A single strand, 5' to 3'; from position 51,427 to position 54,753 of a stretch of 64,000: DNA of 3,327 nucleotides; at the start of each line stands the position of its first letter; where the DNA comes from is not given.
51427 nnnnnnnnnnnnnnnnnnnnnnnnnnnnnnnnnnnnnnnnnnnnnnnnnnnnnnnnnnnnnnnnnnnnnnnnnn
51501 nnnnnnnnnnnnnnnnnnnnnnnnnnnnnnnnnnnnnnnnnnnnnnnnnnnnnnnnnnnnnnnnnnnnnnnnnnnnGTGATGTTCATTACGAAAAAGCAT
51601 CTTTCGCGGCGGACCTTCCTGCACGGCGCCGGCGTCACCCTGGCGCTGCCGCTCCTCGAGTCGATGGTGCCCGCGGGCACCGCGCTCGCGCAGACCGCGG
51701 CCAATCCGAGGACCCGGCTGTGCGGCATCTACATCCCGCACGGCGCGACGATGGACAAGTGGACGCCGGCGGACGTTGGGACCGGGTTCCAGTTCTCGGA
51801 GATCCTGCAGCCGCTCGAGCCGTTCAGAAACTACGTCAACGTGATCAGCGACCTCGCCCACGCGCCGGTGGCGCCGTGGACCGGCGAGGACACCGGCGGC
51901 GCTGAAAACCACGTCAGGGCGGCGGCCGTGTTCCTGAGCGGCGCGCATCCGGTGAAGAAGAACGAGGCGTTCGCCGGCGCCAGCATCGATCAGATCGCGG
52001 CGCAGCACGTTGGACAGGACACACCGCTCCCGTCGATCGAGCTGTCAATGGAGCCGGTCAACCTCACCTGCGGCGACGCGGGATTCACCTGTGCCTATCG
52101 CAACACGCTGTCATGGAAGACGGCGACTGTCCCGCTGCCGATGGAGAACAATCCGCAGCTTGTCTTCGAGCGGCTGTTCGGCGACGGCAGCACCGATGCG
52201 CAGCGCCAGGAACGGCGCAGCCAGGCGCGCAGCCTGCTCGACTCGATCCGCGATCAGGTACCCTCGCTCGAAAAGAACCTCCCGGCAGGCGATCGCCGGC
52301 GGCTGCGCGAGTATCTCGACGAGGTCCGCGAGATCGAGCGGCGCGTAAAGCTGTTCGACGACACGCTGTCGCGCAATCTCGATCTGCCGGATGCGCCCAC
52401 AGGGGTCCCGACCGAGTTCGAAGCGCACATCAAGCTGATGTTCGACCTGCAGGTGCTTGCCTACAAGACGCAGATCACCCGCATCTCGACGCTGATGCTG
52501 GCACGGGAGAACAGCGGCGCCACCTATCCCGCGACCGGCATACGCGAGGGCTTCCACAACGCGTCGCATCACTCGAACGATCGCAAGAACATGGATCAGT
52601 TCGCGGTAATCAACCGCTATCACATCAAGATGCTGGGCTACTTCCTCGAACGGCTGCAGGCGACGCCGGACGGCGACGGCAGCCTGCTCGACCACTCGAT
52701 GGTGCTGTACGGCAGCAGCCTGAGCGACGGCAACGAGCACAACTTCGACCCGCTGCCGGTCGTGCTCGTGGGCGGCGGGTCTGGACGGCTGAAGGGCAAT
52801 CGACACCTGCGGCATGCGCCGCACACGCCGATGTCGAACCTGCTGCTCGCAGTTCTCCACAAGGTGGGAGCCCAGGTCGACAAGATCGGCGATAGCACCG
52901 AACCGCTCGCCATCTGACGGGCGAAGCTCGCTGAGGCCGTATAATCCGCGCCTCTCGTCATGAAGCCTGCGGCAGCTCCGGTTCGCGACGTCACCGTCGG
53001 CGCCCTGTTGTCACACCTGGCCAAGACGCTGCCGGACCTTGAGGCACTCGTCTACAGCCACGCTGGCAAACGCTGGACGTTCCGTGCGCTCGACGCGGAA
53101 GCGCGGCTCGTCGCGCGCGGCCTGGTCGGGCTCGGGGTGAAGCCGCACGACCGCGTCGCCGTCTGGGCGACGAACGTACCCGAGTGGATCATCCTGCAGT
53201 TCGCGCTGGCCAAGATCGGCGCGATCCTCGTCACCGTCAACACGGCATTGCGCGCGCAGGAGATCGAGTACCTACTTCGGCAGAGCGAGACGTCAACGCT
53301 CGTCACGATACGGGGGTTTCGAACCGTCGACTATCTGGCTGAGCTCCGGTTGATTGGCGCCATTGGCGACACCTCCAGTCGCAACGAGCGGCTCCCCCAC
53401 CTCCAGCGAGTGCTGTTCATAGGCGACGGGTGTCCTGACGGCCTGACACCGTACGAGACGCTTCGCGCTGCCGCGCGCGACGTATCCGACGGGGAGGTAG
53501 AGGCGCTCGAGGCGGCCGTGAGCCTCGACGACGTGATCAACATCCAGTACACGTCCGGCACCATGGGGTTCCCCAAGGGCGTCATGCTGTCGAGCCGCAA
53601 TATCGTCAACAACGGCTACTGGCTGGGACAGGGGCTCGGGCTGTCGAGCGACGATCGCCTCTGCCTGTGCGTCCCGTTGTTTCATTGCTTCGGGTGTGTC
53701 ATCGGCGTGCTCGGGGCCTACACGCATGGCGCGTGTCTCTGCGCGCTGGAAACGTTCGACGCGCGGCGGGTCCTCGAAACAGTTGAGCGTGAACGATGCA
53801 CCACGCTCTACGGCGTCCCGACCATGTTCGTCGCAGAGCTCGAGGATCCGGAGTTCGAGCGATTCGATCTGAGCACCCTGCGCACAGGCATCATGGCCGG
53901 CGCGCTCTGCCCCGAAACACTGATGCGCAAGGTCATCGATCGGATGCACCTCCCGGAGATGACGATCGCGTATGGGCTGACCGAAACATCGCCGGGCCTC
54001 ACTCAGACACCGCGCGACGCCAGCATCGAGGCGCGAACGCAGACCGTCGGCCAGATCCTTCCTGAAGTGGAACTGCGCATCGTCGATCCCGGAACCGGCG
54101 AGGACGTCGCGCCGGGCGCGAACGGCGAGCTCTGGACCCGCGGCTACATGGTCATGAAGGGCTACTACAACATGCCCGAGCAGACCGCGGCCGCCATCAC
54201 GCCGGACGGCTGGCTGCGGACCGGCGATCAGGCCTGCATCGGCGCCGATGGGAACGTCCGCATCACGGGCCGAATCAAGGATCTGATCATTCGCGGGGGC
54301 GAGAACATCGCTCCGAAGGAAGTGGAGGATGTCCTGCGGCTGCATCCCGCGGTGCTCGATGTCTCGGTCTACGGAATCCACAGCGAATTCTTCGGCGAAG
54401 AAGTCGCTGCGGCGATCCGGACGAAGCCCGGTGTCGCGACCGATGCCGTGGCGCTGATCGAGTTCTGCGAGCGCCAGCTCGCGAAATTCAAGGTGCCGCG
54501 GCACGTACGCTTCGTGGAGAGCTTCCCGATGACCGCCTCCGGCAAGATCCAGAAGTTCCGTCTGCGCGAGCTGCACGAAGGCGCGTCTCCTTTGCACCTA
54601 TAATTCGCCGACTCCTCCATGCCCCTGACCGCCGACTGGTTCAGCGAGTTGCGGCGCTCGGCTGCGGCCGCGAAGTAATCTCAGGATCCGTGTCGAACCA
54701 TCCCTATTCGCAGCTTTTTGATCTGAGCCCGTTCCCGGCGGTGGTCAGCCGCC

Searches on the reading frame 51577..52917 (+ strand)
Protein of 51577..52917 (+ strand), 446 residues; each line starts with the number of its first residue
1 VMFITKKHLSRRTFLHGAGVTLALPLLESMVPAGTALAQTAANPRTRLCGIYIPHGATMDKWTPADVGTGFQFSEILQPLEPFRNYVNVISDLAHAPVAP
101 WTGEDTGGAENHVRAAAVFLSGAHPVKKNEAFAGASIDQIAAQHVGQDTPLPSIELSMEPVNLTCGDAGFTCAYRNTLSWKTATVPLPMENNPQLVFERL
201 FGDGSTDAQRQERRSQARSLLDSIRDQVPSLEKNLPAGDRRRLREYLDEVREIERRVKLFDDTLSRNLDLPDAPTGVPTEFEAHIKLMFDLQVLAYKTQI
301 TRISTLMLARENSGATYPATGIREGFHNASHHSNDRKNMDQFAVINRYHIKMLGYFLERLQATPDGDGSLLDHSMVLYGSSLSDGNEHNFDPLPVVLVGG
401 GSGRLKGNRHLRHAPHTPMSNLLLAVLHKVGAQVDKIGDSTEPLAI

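Call 33: search_protein_families(library=pfam, proteins=[window:51577-52917:+], max_evalue=10)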
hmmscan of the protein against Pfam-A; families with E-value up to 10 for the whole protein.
window:51577-52917:+ (446 aa): 2 families
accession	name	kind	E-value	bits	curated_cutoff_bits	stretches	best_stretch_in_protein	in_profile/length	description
PF07586.16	HXXSHH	-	1.5e-86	291.3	30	1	47-353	1-306/307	Protein of unknown function (DUF1552)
PF10518.14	TAT_signal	-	0.016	15.6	22.7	1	8-27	1-20/21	TAT (twin-arginine translocation) pathway signal sequence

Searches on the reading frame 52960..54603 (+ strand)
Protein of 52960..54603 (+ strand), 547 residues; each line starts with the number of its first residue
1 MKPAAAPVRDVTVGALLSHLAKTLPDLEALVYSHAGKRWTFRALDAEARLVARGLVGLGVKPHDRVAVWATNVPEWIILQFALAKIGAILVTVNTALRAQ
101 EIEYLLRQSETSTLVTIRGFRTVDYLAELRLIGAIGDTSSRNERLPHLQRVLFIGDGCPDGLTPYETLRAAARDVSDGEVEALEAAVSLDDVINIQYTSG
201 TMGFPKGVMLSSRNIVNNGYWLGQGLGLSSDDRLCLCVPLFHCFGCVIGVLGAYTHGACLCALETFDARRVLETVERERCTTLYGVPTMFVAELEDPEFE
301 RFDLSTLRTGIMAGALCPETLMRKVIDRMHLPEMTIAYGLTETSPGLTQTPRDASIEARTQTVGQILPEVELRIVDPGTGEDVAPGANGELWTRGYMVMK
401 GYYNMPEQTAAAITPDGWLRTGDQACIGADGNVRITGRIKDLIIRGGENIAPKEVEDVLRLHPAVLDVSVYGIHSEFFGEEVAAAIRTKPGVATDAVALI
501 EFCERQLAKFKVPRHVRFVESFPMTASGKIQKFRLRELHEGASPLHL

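Call 33: search_protein_families(library=pfam, proteins=[window:52960-54603:+], max_evalue=10)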
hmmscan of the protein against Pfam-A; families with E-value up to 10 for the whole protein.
window:52960-54603:+ (547 aa): 2 families
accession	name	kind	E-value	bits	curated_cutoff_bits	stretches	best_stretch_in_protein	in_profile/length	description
PF00501.34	AMP-binding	-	3.2e-94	316.3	29.9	1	21-403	5-384/384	AMP-binding enzyme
PF13193.12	AMP-binding_C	-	5.3e-16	59.7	24.5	1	454-529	1-76/76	AMP-binding enzyme C-terminal domain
